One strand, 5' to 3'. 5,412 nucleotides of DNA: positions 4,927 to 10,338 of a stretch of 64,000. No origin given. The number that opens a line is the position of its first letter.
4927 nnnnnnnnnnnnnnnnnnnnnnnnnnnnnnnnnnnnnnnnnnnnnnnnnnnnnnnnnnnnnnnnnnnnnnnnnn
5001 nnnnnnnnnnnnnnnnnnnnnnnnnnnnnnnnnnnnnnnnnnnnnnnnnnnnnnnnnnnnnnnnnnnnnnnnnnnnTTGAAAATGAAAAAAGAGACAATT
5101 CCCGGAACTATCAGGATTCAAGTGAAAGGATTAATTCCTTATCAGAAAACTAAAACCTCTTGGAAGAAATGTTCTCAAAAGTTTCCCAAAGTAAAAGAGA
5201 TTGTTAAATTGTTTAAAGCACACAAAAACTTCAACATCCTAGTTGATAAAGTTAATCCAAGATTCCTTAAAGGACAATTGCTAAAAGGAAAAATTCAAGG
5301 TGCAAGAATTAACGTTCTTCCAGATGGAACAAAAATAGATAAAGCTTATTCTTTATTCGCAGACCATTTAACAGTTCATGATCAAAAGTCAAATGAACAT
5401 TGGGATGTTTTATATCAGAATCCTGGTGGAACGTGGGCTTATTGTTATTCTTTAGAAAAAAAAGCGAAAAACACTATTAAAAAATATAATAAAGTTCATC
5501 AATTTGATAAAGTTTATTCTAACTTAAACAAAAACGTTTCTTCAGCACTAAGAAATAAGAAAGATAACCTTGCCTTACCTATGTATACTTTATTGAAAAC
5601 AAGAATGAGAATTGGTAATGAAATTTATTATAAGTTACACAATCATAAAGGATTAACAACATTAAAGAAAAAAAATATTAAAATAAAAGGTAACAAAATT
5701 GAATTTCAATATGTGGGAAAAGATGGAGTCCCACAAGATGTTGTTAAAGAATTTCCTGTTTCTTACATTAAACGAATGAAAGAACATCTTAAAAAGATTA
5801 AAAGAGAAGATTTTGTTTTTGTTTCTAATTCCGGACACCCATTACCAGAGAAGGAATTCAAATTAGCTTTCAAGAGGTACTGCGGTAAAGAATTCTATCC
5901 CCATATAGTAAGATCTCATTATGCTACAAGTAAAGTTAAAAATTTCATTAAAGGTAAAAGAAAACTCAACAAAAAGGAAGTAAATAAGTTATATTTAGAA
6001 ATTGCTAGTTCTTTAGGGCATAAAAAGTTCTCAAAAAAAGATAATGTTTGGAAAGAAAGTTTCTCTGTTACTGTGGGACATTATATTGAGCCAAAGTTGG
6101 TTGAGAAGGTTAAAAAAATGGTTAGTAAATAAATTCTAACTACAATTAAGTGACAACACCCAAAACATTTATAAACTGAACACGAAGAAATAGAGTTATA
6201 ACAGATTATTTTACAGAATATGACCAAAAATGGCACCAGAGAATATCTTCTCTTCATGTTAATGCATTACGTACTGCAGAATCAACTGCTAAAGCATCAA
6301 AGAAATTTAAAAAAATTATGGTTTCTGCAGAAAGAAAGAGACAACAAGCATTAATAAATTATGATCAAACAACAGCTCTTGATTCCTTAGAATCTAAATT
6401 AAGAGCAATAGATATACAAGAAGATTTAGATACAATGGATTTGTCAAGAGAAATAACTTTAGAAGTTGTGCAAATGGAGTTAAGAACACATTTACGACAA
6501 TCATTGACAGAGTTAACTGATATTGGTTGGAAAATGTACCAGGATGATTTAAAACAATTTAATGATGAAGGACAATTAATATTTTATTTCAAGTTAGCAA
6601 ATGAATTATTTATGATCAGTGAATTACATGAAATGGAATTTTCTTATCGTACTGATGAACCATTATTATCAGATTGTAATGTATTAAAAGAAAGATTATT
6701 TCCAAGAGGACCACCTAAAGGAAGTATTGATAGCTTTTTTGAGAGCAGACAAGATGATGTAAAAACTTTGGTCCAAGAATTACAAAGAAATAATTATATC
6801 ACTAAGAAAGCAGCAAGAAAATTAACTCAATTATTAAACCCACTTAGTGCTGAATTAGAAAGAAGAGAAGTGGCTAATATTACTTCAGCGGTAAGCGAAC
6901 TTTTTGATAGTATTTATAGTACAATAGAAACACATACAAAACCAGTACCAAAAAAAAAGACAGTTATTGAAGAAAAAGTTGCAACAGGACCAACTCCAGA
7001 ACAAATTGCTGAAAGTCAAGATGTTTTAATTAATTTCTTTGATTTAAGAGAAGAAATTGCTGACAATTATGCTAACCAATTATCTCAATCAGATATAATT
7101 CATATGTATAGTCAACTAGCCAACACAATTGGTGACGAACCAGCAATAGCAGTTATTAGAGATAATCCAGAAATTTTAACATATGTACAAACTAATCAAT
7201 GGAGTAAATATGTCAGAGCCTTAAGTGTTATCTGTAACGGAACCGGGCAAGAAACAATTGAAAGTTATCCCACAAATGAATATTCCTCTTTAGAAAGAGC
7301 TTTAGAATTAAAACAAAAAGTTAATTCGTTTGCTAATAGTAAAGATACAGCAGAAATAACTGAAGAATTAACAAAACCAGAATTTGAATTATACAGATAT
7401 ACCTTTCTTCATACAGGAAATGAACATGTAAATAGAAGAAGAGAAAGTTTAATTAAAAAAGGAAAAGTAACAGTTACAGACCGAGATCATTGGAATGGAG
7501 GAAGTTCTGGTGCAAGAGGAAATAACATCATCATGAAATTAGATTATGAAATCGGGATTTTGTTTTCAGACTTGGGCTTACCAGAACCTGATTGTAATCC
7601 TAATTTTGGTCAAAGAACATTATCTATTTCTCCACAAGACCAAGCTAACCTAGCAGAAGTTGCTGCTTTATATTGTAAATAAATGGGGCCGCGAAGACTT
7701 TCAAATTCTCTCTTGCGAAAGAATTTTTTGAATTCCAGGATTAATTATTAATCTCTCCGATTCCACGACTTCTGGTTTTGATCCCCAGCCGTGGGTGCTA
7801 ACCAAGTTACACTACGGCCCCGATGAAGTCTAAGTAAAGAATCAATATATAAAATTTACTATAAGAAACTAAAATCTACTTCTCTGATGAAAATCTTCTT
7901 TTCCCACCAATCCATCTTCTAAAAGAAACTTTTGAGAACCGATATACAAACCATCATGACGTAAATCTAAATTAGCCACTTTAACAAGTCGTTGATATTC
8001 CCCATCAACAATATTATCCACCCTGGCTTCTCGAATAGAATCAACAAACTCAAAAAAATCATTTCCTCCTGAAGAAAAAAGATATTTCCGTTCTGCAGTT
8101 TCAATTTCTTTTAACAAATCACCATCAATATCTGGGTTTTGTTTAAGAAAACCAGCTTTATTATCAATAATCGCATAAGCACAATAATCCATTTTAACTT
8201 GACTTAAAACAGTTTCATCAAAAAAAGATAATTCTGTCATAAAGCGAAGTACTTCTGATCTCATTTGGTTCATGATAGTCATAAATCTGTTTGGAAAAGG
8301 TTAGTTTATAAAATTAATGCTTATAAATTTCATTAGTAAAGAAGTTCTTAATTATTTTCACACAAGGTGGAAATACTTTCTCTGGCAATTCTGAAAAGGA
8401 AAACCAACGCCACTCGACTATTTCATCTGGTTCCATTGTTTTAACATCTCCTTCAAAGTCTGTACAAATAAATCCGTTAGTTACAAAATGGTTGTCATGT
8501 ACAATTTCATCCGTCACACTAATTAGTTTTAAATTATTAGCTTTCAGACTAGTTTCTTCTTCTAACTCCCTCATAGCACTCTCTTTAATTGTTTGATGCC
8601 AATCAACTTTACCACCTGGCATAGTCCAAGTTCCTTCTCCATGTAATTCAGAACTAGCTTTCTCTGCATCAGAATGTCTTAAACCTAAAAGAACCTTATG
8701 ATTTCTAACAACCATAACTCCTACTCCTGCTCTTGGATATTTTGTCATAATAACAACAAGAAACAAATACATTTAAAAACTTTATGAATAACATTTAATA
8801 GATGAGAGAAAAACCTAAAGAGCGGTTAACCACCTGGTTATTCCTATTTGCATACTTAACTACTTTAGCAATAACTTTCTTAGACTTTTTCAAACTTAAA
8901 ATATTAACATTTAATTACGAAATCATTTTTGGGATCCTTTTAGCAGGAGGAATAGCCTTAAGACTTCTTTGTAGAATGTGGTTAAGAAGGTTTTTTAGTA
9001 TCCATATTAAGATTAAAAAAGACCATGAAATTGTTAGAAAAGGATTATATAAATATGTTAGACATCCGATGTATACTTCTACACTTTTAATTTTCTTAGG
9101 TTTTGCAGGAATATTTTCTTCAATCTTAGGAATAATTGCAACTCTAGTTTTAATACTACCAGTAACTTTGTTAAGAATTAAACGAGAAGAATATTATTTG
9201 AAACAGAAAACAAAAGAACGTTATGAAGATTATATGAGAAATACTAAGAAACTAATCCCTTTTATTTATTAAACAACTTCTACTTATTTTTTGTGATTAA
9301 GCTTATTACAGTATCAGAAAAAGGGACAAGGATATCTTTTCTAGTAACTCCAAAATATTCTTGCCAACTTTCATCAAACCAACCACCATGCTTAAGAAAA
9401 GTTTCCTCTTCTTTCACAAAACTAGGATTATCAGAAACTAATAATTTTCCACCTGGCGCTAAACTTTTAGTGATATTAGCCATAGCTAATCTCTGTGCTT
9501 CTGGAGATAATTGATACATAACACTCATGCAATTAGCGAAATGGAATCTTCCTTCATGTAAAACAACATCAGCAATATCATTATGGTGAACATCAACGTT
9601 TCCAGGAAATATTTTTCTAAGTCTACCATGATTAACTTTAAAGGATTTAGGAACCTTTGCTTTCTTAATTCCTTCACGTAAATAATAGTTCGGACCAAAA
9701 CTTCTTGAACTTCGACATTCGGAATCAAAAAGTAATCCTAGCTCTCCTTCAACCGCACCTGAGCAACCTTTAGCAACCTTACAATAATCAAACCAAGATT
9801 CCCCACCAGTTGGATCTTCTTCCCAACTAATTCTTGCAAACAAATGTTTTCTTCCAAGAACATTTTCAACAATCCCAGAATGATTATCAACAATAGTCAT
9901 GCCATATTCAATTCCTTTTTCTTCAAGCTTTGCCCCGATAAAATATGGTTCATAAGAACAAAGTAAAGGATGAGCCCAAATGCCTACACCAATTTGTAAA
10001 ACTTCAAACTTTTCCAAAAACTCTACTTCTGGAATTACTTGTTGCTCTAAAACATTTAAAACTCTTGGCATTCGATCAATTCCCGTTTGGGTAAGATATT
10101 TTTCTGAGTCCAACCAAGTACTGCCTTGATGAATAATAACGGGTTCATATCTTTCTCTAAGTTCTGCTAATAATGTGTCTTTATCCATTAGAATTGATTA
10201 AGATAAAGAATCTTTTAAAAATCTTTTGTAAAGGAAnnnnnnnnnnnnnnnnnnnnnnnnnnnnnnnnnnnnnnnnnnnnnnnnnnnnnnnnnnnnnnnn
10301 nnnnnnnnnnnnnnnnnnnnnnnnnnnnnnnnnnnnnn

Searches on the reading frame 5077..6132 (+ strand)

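Call 37: search_protein_families(library=pfam, proteins=[window:5077-6132:+], max_evalue=0.001)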
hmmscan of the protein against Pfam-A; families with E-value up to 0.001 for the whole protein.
window:5077-6132:+ (351 aa): 2 families
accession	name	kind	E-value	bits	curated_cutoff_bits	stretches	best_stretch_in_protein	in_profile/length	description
PF01028.25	Topoisom_I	-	1.8e-14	54.1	23.7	1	129-321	5-201/228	Eukaryotic DNA topoisomerase I, catalytic core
PF00589.27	Phage_integrase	-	0.00014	22.2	27.1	1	169-285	28-139/172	Phage integrase family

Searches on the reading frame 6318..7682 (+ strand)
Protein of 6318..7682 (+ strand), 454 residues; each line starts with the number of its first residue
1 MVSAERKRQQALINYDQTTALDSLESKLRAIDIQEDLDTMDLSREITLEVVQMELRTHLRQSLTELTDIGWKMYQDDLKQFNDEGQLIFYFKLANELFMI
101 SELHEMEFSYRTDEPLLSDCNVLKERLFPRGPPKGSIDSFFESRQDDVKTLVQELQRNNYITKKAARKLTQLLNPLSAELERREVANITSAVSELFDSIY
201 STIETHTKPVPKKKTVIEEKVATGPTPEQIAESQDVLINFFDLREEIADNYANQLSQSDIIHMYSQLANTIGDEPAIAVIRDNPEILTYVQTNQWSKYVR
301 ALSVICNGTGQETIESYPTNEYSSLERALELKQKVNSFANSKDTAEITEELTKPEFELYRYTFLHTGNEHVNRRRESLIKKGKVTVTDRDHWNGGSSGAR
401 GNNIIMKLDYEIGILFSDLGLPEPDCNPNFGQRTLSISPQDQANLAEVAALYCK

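Call 11: search_protein_families(library=pfam, proteins=[window:6318-7682:+])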
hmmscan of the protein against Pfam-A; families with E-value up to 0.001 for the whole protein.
window:6318-7682:+ (454 aa): 0 families

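Call 64: find_homologous_proteins(query=window:6318-7682:+, max_evalue=1e-20)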
Query window:6318-7682:+ (454 aa): 3 proteins with E <= 1e-20 among 8000 candidates.
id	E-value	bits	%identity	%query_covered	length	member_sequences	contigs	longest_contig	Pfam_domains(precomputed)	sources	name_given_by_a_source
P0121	1.4e-298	1007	100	100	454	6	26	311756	-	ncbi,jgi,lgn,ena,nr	ncbi:hypothetical protein HOE37_05090 [Candidatus Woesearchaeota archaeon]|jgi:hypothetical protein|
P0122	9.0e-230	781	76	100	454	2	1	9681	-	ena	-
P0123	2.5e-36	143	29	88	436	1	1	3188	-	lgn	-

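Call 65: find_encoding_contigs(protein=P0122, flank=2500, max_places=3)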
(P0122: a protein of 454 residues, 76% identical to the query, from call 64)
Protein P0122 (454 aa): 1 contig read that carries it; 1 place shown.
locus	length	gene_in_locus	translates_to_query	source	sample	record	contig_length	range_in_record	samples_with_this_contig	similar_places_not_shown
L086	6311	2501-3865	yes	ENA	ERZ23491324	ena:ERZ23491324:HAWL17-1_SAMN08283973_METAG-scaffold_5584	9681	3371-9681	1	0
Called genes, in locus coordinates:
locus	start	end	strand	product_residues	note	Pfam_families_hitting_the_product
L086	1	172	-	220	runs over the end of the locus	-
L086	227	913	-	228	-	-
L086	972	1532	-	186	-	-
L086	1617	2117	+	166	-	PF04307:YdjM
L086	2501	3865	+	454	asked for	-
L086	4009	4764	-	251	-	-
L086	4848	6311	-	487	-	?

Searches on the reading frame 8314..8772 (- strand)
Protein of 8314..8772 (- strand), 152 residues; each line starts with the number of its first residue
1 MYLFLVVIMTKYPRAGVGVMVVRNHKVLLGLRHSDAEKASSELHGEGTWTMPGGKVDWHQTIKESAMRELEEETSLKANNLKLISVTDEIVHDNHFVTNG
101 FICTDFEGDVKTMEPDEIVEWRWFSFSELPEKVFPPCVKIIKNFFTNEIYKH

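Call 37: search_protein_families(library=pfam, proteins=[window:8314-8772:-], max_evalue=0.001)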
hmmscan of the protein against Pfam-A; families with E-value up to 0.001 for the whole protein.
window:8314-8772:- (152 aa): 1 family
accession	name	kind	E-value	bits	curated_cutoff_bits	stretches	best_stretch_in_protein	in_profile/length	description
PF00293.34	NUDIX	-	1.7e-21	77.1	21.1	1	14-135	3-125/134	NUDIX domain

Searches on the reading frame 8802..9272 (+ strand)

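Call 37: search_protein_families(library=pfam, proteins=[window:8802-9272:+], max_evalue=0.001)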
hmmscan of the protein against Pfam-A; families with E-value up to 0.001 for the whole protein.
window:8802-9272:+ (156 aa): 5 families
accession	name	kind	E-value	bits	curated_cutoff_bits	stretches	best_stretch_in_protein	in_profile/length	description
PF04140.19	ICMT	-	1.9e-13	51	24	1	48-134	6-94/95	Isoprenylcysteine carboxyl methyltransferase (ICMT) family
PF04191.18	PEMT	-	1.5e-11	45.1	25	1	45-135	8-100/105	Phospholipid methyltransferase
PF02544.21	Steroid_dh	-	2.4e-07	31.3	22.6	1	41-156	43-150/150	3-oxo-5-alpha-steroid 4-dehydrogenase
PF01292.26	Ni_hydr_CYTB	-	1.1e-05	25.8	30.1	1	10-114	13-122/179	Prokaryotic cytochrome b561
PF06966.17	DUF1295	-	4e-05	23.7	20.4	1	75-148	153-235/235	Protein of unknown function (DUF1295)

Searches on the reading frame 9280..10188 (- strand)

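Call 38: search_protein_families(library=pfam, proteins=[window:9280-10188:-], max_evalue=0.001)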
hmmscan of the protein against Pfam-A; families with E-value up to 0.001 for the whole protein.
window:9280-10188:- (302 aa): 1 family
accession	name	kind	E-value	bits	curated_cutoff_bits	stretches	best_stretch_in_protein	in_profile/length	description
PF13649.12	Methyltransf_25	-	0.00083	20.4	27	0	195-247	46-97/97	Methyltransferase domain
